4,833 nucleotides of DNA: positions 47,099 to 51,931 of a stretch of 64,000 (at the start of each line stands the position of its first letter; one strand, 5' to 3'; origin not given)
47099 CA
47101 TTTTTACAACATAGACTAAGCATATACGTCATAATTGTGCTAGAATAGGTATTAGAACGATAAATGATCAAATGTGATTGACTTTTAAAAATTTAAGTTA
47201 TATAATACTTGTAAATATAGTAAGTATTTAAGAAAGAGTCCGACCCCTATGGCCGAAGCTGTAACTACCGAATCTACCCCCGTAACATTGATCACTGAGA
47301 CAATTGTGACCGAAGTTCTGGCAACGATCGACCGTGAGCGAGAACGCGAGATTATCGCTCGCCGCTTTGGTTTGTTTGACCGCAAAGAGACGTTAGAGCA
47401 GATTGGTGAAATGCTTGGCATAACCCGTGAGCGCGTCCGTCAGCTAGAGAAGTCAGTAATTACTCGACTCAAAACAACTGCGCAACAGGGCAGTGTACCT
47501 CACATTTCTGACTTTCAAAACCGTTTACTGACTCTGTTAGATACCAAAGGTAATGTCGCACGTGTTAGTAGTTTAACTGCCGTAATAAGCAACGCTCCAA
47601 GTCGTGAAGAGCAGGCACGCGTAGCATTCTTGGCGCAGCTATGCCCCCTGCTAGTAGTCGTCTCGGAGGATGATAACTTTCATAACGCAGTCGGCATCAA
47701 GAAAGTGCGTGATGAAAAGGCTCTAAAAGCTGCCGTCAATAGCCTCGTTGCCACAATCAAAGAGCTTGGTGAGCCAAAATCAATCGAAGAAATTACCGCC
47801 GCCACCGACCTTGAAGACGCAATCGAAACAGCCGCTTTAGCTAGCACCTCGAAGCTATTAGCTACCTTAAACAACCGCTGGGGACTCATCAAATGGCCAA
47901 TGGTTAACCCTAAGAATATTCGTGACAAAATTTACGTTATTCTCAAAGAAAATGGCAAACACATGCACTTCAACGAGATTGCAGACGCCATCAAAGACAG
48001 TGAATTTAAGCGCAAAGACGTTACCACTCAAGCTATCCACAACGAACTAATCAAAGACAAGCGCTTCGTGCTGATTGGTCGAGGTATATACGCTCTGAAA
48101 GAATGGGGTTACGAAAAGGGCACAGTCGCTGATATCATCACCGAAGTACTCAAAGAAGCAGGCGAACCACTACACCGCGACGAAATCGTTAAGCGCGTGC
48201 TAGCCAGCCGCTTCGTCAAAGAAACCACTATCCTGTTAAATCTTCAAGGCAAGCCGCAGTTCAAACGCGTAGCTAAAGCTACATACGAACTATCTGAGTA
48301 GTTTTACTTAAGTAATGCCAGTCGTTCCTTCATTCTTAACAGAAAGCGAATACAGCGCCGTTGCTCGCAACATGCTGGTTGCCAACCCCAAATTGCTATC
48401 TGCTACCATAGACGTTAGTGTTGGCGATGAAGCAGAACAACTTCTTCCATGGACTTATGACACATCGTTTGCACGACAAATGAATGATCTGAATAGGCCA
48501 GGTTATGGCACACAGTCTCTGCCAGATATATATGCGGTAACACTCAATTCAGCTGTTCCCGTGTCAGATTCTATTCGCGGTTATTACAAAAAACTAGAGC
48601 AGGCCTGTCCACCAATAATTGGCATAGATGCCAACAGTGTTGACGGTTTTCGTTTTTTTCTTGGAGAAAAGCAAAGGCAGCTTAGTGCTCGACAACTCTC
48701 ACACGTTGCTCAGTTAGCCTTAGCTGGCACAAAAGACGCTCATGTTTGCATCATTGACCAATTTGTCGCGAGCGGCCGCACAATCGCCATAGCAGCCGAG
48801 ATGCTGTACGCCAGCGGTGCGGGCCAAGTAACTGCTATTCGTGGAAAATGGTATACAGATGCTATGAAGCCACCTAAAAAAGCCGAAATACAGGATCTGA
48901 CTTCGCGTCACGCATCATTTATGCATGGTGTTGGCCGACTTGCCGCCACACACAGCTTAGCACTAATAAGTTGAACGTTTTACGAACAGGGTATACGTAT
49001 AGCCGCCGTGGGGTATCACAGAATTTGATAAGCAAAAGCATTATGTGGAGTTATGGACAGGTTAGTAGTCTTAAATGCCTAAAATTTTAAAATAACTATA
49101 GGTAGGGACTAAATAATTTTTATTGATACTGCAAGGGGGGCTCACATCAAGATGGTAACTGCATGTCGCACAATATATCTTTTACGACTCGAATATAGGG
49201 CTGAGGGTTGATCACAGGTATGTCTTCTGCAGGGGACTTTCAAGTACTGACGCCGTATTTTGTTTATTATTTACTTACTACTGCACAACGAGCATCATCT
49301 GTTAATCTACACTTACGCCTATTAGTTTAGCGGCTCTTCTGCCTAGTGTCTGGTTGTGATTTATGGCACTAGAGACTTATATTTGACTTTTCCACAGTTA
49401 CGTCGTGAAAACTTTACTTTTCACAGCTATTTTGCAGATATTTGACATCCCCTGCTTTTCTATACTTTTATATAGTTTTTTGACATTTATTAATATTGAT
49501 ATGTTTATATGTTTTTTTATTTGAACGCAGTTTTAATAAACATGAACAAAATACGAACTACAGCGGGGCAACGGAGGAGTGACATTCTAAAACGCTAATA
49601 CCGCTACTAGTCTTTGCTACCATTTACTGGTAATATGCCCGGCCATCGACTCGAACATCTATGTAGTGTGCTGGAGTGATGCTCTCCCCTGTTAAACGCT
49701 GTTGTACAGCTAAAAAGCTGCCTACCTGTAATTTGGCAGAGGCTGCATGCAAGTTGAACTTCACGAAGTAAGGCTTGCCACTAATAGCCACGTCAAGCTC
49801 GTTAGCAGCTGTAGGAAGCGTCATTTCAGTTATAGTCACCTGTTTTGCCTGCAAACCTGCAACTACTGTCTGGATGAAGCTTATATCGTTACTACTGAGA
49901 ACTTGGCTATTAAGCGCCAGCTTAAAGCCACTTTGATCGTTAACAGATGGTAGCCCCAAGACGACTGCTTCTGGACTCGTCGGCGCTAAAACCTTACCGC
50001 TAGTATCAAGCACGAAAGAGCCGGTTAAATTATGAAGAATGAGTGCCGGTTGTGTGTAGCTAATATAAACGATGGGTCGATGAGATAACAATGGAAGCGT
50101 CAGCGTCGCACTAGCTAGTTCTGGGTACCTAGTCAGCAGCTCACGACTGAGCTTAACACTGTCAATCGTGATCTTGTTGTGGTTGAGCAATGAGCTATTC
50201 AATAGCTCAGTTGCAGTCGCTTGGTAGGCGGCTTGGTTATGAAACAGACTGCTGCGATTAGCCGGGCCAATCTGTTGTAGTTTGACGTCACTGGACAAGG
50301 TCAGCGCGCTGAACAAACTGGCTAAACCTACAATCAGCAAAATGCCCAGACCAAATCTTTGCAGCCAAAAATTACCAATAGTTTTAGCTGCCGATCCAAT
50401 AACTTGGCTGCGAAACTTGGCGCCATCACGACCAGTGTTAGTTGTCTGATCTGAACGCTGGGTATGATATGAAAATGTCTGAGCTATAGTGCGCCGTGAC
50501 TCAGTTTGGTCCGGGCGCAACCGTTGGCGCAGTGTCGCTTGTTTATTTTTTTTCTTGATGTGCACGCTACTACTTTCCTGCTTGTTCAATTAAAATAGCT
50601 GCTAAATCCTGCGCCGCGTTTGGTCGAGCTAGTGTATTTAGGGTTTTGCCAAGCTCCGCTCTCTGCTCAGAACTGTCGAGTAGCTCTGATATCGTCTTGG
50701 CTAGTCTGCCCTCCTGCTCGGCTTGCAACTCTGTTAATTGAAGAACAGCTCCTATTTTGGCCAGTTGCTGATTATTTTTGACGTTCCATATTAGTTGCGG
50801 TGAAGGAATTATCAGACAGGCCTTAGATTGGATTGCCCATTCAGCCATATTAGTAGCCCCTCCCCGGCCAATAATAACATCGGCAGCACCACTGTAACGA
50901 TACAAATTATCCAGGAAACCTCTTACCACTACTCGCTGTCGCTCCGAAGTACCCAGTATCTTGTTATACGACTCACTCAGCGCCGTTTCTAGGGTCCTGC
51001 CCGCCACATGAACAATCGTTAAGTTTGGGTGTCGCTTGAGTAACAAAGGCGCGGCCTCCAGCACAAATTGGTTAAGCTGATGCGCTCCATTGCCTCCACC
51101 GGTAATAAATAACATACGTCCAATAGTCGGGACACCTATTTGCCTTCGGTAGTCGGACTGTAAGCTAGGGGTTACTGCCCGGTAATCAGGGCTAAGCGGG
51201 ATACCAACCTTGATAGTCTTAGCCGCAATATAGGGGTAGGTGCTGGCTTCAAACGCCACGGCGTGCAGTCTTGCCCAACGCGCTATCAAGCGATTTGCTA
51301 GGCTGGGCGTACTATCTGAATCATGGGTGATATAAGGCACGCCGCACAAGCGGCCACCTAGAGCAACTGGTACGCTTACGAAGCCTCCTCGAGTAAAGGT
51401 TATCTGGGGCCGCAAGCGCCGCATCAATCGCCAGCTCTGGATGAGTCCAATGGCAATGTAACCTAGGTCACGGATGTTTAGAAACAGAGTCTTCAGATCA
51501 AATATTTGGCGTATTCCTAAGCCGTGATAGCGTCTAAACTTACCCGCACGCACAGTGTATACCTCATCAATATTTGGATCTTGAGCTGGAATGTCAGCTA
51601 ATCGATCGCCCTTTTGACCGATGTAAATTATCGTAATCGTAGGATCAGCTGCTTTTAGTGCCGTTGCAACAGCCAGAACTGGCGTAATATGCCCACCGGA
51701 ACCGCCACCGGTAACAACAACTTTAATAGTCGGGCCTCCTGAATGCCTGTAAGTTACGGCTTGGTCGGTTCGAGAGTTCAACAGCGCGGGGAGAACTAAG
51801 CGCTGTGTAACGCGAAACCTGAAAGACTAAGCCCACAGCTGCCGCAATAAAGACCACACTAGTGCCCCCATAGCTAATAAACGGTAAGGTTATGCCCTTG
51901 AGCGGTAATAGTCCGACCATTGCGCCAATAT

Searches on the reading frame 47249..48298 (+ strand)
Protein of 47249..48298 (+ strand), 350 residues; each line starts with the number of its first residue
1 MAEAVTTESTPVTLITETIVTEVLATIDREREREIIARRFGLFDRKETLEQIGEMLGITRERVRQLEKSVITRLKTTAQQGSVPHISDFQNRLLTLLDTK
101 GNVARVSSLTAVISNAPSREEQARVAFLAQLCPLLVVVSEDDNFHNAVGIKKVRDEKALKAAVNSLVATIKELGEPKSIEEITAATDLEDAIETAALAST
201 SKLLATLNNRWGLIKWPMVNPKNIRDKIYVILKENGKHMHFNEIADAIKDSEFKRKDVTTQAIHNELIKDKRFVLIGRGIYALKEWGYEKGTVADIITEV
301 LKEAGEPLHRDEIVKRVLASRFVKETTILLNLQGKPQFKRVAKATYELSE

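Call 85: search_protein_families(library=pfam, proteins=[window:47249-48298:+], max_evalue=0.00001)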
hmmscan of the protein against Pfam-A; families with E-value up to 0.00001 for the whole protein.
window:47249-48298:+ (350 aa): 2 families
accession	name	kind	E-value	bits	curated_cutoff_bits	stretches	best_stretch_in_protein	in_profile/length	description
PF04545.22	Sigma70_r4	-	8.1e-13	48.1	24.1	1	30-75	7-49/50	Sigma-70, region 4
PF05066.19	HARE-HTH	-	6.7e-11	42.9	25.9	0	228-286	7-71/71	HB1, ASXL, restriction endonuclease HTH domain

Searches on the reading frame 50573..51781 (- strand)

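Call 85: search_protein_families(library=pfam, proteins=[window:50573-51781:-], max_evalue=0.00001)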
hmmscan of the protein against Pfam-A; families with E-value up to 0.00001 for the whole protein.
window:50573-51781:- (403 aa): 2 families
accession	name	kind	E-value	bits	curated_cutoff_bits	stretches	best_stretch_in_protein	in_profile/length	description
PF03033.26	Glyco_transf_28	-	1.3e-19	71.1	26.2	1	21-171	1-135/139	Glycosyltransferase family 28 N-terminal domain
PF04101.22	Glyco_tran_28_C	-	3.1e-19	70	22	1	223-392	1-165/166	Glycosyltransferase family 28 C-terminal domain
